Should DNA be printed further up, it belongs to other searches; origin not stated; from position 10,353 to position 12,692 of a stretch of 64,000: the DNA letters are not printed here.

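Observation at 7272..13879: A NusG-paralog-headed operon couples amino-sugar nucleotide enzymes to a divergent molybdenum hydroxylase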

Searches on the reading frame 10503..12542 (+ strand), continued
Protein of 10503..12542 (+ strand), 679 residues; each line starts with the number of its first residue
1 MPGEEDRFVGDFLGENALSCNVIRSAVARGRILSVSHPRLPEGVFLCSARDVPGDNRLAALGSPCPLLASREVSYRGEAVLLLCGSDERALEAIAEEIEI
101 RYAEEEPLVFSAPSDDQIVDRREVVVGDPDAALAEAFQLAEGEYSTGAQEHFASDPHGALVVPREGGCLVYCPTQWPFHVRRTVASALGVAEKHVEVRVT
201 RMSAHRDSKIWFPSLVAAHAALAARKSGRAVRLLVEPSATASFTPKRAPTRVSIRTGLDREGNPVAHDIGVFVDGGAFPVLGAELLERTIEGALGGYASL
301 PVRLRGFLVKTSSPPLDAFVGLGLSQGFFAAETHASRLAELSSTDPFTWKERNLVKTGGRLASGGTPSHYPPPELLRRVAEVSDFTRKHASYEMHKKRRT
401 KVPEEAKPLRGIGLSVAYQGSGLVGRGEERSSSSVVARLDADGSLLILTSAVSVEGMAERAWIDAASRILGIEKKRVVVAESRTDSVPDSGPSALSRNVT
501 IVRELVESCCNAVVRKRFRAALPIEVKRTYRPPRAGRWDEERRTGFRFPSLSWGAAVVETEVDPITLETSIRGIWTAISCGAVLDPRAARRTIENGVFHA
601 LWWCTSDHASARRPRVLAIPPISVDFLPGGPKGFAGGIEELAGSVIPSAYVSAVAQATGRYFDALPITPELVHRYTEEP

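Call 72: find_homologous_proteins(query=A3, max_evalue=0.000001)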
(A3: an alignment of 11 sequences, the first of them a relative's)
Query A3 (11 sequences) (317 aa, profile of the alignment): 2414 proteins with E <= 0.000001 among 8000 candidates; the best 120 are listed.
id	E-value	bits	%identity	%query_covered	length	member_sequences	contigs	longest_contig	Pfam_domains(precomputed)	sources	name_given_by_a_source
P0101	4.9e-117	408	33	81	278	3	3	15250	PF00941.28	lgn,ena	-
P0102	5.3e-114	398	38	82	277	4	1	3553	PF00941.28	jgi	-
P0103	1.6e-112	393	35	84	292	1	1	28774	PF00941.28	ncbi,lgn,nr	ncbi:FAD-binding protein [Spirochaetia bacterium]|nr:FAD-binding protein [Spirochaetia bacterium]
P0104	2.6e-112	393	33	81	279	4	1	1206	PF00941.28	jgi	jgi:CO/xanthine dehydrogenase FAD-binding subunit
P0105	1.9e-111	390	34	81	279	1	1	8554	PF00941.28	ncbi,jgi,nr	ncbi:MAG: FAD binding domain-containing protein [Treponema sp.]|jgi:CO/xanthine dehydrogenase FAD-bi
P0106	3.1e-111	389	34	81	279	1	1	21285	PF00941.28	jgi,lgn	jgi:CO/xanthine dehydrogenase FAD-binding subunit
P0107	3.8e-111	389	33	81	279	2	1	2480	PF00941.28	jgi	jgi:CO/xanthine dehydrogenase FAD-binding subunit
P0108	1.1e-110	387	34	81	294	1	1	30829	PF00941.28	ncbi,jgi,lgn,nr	ncbi:MAG: FAD binding domain-containing protein [Treponema sp.]|jgi:CO/xanthine dehydrogenase FAD-bi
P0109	1.3e-108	381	34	82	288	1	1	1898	PF00941.28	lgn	-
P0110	1.7e-108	380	33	80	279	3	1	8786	PF00941.28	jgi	jgi:CO/xanthine dehydrogenase FAD-binding subunit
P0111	2.5e-107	376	32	85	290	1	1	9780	PF00941.28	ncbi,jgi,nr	ncbi:MAG: FAD binding domain-containing protein [Treponema sp.]|jgi:CO/xanthine dehydrogenase FAD-bi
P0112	2.5e-107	376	35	81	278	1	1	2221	PF00941.28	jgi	jgi:CO/xanthine dehydrogenase FAD-binding subunit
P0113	2.8e-107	376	36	81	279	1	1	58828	PF00941.28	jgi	jgi:CO/xanthine dehydrogenase FAD-binding subunit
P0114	4.0e-107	376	33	81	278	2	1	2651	PF00941.28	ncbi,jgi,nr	ncbi:MAG: FAD binding domain-containing protein [Spirochaetaceae bacterium]|jgi:CO/xanthine dehydrog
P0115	5.1e-107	375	36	82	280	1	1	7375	PF00941.28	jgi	jgi:CO/xanthine dehydrogenase FAD-binding subunit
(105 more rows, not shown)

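Call 77: search_protein_families(library=ncbifam, proteins=[L001:6709-7362:+, L003:6737-7336:+, L002:6754-7293:+, L004:6776-7321:+, L009:6775-7293:+, L014:6781-7329:+, L018:6690-7202:+, L045:6663-7181:+, L046:6696-7208:+, L063:6706-7227:+], max_evalue=0.00001)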
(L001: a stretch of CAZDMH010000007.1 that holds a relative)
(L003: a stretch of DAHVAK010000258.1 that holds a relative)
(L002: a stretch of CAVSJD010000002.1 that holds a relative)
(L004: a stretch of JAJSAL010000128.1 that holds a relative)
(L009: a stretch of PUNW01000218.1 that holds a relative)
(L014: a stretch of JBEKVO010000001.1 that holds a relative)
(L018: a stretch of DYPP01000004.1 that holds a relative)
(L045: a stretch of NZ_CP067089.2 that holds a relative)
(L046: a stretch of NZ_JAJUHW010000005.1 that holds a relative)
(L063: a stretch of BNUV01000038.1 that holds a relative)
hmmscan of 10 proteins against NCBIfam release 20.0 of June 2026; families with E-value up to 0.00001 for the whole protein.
L001:6709-7362:+ (218 aa): 4 families
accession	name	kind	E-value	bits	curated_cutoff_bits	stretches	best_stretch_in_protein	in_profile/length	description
NF033641.1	antiterm_LoaP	exception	3.5e-37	128.1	125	1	72-210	28-165/166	antiterminator LoaP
TIGR00922.1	nusG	equivalog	1.5e-13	51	135.7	1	77-207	38-167/172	transcription termination/antitermination protein NusG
NF033644.1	antiterm_UpxY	subfamily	2.5e-11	43.8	100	1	81-194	33-149/164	UpxY family transcription antiterminator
TIGR01955.1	RfaH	equivalog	3.7e-07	30.2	144.5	1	80-197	32-146/159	transcription/translation regulatory transformer protein RfaH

L003:6737-7336:+ (200 aa): 3 families
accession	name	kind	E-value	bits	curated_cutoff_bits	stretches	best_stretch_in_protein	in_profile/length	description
NF033641.1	antiterm_LoaP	exception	1.4e-38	132.6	125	1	50-190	26-165/166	antiterminator LoaP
TIGR00922.1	nusG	equivalog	7.3e-12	45.4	135.7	1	55-187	36-167/172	transcription termination/antitermination protein NusG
NF033644.1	antiterm_UpxY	subfamily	2.4e-09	37.4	100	1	63-173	35-148/164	UpxY family transcription antiterminator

L002:6754-7293:+ (180 aa): 4 families
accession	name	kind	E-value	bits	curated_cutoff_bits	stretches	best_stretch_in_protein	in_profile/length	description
NF033641.1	antiterm_LoaP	exception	6.8e-46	156.4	125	1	3-168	1-165/166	antiterminator LoaP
TIGR00922.1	nusG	equivalog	5.8e-16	58.8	135.7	1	27-168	30-170/172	transcription termination/antitermination protein NusG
NF033644.1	antiterm_UpxY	subfamily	4.2e-10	39.9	100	1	34-152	28-149/164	UpxY family transcription antiterminator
TIGR01955.1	RfaH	equivalog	1e-07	32.1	144.5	1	4-158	2-149/159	transcription/translation regulatory transformer protein RfaH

L004:6776-7321:+ (182 aa): 4 families
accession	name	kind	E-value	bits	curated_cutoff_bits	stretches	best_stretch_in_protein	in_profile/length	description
NF033641.1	antiterm_LoaP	exception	1e-38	133.1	125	1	3-174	1-165/166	antiterminator LoaP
TIGR00922.1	nusG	equivalog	3.5e-14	53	135.7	1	41-171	39-167/172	transcription termination/antitermination protein NusG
NF033644.1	antiterm_UpxY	subfamily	9.3e-09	35.5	100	1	49-157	37-148/164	UpxY family transcription antiterminator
TIGR01955.1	RfaH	equivalog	6.4e-06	26.2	144.5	1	47-159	35-144/159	transcription/translation regulatory transformer protein RfaH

L009:6775-7293:+ (173 aa): 5 families
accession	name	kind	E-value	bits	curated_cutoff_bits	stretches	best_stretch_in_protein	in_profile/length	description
NF033641.1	antiterm_LoaP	exception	6.5e-44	150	125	1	3-168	1-165/166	antiterminator LoaP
TIGR00922.1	nusG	equivalog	1.9e-17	63.7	135.7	1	4-169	2-171/172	transcription termination/antitermination protein NusG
NF033644.1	antiterm_UpxY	subfamily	4e-11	43.2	100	1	4-152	2-149/164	UpxY family transcription antiterminator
TIGR01955.1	RfaH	equivalog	1.7e-08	34.6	144.5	1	17-156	11-147/159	transcription/translation regulatory transformer protein RfaH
NF006534.0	PRK09014.1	equivalog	2.9e-06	27.3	124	1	19-90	16-89/162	transcription/translation regulatory transformer protein RfaH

L014:6781-7329:+ (183 aa): 5 families
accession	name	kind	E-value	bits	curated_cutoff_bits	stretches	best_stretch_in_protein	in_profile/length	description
NF033641.1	antiterm_LoaP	exception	3.5e-38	131.3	125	1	3-168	1-165/166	antiterminator LoaP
TIGR00922.1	nusG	equivalog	1.8e-18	67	135.7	1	29-169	34-171/172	transcription termination/antitermination protein NusG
NF033644.1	antiterm_UpxY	subfamily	7.3e-11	42.3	100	1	38-150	34-147/164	UpxY family transcription antiterminator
TIGR01955.1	RfaH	equivalog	1.1e-08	35.2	144.5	1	49-159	45-150/159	transcription/translation regulatory transformer protein RfaH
TIGR01956.2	NusG_myco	equivalog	3.8e-08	33.2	150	0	112-169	181-238/239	transcription termination/antitermination protein NusG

L018:6690-7202:+ (171 aa): 4 families
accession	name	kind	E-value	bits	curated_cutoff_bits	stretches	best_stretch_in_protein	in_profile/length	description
NF033641.1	antiterm_LoaP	exception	1.3e-38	132.8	125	1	3-169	1-165/166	antiterminator LoaP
TIGR00922.1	nusG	equivalog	6.6e-14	52.1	135.7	1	34-170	37-171/172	transcription termination/antitermination protein NusG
NF033644.1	antiterm_UpxY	subfamily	2.1e-10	40.9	100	1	4-160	2-156/164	UpxY family transcription antiterminator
TIGR01955.1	RfaH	equivalog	8.1e-08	32.4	144.5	1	29-158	23-148/159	transcription/translation regulatory transformer protein RfaH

L045:6663-7181:+ (173 aa): 4 families
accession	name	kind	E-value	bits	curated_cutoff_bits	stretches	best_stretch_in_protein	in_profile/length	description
NF033641.1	antiterm_LoaP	exception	2e-39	135.4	125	1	3-171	1-165/166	antiterminator LoaP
TIGR00922.1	nusG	equivalog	8.8e-16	58.2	135.7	1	4-170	2-169/172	transcription termination/antitermination protein NusG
NF033644.1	antiterm_UpxY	subfamily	3e-11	43.6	100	1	4-155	2-149/164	UpxY family transcription antiterminator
TIGR01955.1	RfaH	equivalog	3e-07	30.6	144.5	1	4-160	2-148/159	transcription/translation regulatory transformer protein RfaH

L046:6696-7208:+ (171 aa): 3 families
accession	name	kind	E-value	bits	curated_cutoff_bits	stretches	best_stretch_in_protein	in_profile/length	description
NF033641.1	antiterm_LoaP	exception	7.2e-42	143.3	125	1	3-169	1-165/166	antiterminator LoaP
TIGR00922.1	nusG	equivalog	3.3e-14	53.1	135.7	1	37-169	41-170/172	transcription termination/antitermination protein NusG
NF033644.1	antiterm_UpxY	subfamily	7.7e-09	35.8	100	1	4-153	2-149/164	UpxY family transcription antiterminator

L063:6706-7227:+ (174 aa): 3 families
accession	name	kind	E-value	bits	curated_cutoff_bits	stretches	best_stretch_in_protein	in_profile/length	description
NF033641.1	antiterm_LoaP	exception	4.2e-36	124.6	125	1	3-171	1-165/166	antiterminator LoaP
TIGR00922.1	nusG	equivalog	1.6e-15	57.4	135.7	1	28-171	31-170/172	transcription termination/antitermination protein NusG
NF033644.1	antiterm_UpxY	subfamily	1.4e-09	38.1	100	1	4-155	2-149/164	UpxY family transcription antiterminator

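Call 82: find_encoding_contigs(protein=P0047, flank=8000, max_places=1)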
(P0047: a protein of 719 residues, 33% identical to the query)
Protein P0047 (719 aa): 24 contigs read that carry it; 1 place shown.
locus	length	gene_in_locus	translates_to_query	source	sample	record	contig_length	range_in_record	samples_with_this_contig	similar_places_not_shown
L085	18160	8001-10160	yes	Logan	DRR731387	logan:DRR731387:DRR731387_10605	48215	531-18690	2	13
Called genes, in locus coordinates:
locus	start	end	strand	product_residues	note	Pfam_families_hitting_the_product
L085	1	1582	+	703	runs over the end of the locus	?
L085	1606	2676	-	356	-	PF00781:DAGK_cat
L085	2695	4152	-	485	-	PF05036:SPOR (weak)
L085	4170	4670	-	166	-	-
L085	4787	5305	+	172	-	PF02357:NusG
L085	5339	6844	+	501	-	PF00106:adh_short (weak), PF01073:3Beta_HSD, PF01370:Epimerase, PF02719:Polysacc_synt_2, PF04321:RmlD_sub_bind, PF07993:NAD_binding_4 (weak), PF08659:KR (weak), PF16363:GDP_Man_Dehyd, +2 more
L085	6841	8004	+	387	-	PF01041:DegT_DnrJ_EryC1, PF00155:Aminotran_1_2 (faint)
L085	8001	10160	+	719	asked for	PF01315:Ald_Xan_dh_C (weak), PF02738:MoCoBD_1, PF20256:MoCoBD_2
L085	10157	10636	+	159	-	PF00111:Fer2 (weak), PF01799:Fer2_2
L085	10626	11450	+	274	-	PF00941:FAD_binding_5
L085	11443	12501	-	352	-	PF02547:Queuosine_synth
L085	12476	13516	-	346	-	PF05496:RuvB_N, PF20720:nSTAND3 (weak), PF13401:AAA_22 (faint), PF00004:AAA, PF07728:AAA_5 (weak), PF17864:AAA_lid_4, PF05491:WHD_RuvB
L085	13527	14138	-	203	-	PF01330:RuvA_N, PF00633:HHH (faint), PF14520:HHH_5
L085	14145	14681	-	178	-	PF02075:RuvC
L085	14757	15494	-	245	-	PF20772:TACO1_YebC_N, PF01709:Transcrip_reg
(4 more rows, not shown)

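Call 83: find_encoding_contigs(protein=P0050, flank=8000, max_places=1)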
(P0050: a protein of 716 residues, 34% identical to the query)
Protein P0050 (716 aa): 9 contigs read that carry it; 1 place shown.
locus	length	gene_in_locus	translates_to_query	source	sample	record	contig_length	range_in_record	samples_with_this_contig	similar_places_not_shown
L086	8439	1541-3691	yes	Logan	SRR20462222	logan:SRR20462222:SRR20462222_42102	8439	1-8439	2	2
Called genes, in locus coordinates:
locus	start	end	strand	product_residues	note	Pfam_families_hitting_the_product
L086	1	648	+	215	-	?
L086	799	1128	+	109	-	-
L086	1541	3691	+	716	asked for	PF01315:Ald_Xan_dh_C, PF02738:MoCoBD_1, PF20256:MoCoBD_2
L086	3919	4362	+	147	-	PF00111:Fer2, PF13085:Fer2_3 (weak), PF01799:Fer2_2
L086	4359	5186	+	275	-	PF00941:FAD_binding_5, PF03450:CO_deh_flav_C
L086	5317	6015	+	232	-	-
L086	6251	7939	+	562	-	-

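Call 100: predict_structure(alignment_id=A1)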
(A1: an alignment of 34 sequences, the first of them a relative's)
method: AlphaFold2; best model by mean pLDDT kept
length: 679 residues; sequences in the alignment: 34
mean_pLDDT: 88.0   pTM: 0.90
mean pLDDT of the five models: 88.0, 86.6, 86.2, 85.6, 83.4
residues with pLDDT >= 90: 414; 70-90: 202; 50-70: 54; < 50: 9
segments of 3 or more residues with pLDDT < 50: 608-612
pLDDT, mean of each block of 10 residues (from residue 1): 63 82 95 96 95 94 91 95 95 95 96 93 91 96 88 74 94 93 97 95 71 95 96 86 85 96 94 94 90 87 94 86 90 95 94 89 79 93 97 86 71 94 61 90 95 88 94 95 93 86 94 89 92 70 72 95 87 94 86 88 67 58 85 74 94 93 88 74
secondary structure, 60 per line:
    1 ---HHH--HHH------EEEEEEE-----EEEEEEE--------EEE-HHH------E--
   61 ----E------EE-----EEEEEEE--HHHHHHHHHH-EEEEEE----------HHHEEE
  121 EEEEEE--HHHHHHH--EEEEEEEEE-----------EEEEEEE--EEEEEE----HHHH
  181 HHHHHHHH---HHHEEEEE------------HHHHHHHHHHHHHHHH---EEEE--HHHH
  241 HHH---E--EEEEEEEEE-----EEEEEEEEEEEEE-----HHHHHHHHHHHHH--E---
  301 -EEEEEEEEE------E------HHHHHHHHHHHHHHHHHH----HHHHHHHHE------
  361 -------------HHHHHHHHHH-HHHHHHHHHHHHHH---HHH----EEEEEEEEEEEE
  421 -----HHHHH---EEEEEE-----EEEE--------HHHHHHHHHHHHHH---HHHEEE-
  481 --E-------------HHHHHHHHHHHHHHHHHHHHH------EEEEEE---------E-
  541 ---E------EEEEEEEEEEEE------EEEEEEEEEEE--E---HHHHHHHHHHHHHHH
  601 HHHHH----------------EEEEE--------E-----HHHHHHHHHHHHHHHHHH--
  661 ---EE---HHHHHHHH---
elements in order: E18-24 E30-36 E45-47 E79-85 H88-97 E99-104 E118-126 H129-135 E138-146 E158-164 E167-172 H177-188 E195-199 H212-227 E231-234 H237-243 E250-258 E264-276 H282-294 E302-310 H324-341 H346-353 H374-383 H385-398 E409-420 H426-430 E434-439 E445-448 H457-470 E477-479 H497-517 E524-529 E551-562 E569-579 H586-605 E622-626 H641-658 H669-676

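Call 103: fold_search(model_id=the predicted structure, library=pdb)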
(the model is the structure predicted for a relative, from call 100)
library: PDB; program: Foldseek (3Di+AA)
matches with E <= 10: 345; with E <= 0.001: 92
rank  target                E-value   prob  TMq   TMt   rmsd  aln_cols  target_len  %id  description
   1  1sij                  1.3e-56  1.00  0.86  0.66   3.6       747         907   21  Crystal structure of the Aldehyde Dehydrogenase (a.k.a. AOR or MOP) of Desulfovibrio gigas covalently bound to [AsO3]- (released 2004-07-27)
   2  1jro_B                2.2e-53  1.00  0.88  0.79   3.3       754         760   22  Crystal Structure of Xanthine Dehydrogenase from Rhodobacter capsulatus (released 2002-01-11)
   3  6adj_B                8.1e-53  1.00  0.87  0.47   3.5       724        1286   22  Rat Xanthine oxidoreductase, D428E variant (released 2019-08-07)
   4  1fiq_C                2.0e-52  1.00  0.89  0.81   3.8       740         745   21  CRYSTAL STRUCTURE OF XANTHINE OXIDASE FROM BOVINE MILK (released 2000-10-04)
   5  1rm6_D                2.5e-52  1.00  0.84  0.75   4.7       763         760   22  Structure of 4-hydroxybenzoyl-CoA reductase from Thauera aromatica (released 2004-12-21)
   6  4ytz_B                2.7e-52  1.00  0.87  0.48   3.9       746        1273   22  Rat xanthine oxidoreductase, C-terminal deletion protein variant, crystal grown without dithiothreitol (released 2015-04-22)
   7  6ac4_A                3.2e-52  1.00  0.87  0.47   3.7       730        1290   22  Rat Xanthine oxidoreductase, D428N variant (released 2019-08-28)
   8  2e3t_A                3.2e-52  1.00  0.87  0.47   3.7       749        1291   21  Crystal structure of rat xanthine oxidoreductase mutant (W335A and F336L) (released 2007-09-25)
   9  2w55_B                3.6e-52  1.00  0.89  0.80   3.4       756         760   23  Crystal Structure of Xanthine Dehydrogenase (E232Q variant) from Rhodobacter capsulatus in Complex with Hypoxanthine (released 2008-12-23)
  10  4ytz_A                6.9e-52  1.00  0.88  0.48   3.7       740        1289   22  Rat xanthine oxidoreductase, C-terminal deletion protein variant, crystal grown without dithiothreitol (released 2015-04-22)
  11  3etr_C                9.3e-52  1.00  0.87  0.78   4.1       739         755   22  Crystal structure of xanthine oxidase in complex with lumazine (released 2009-01-27)
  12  3ax7_B                1.0e-51  1.00  0.87  0.50   3.8       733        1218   21  Bovine Xanthine Oxidase, protease cleaved form (released 2012-02-22)
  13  3eub_C                1.0e-51  1.00  0.87  0.79   4.1       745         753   21  Crystal Structure of Desulfo-Xanthine Oxidase with Xanthine (released 2009-01-27)
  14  2e3t_B                1.2e-51  1.00  0.87  0.48   3.8       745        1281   22  Crystal structure of rat xanthine oxidoreductase mutant (W335A and F336L) (released 2007-09-25)
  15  4yty_B                1.4e-51  1.00  0.87  0.47   3.7       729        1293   22  Structure of rat xanthine oxidoreductase, C535A/C992R/C1324S, NADH bound form (released 2015-04-22)
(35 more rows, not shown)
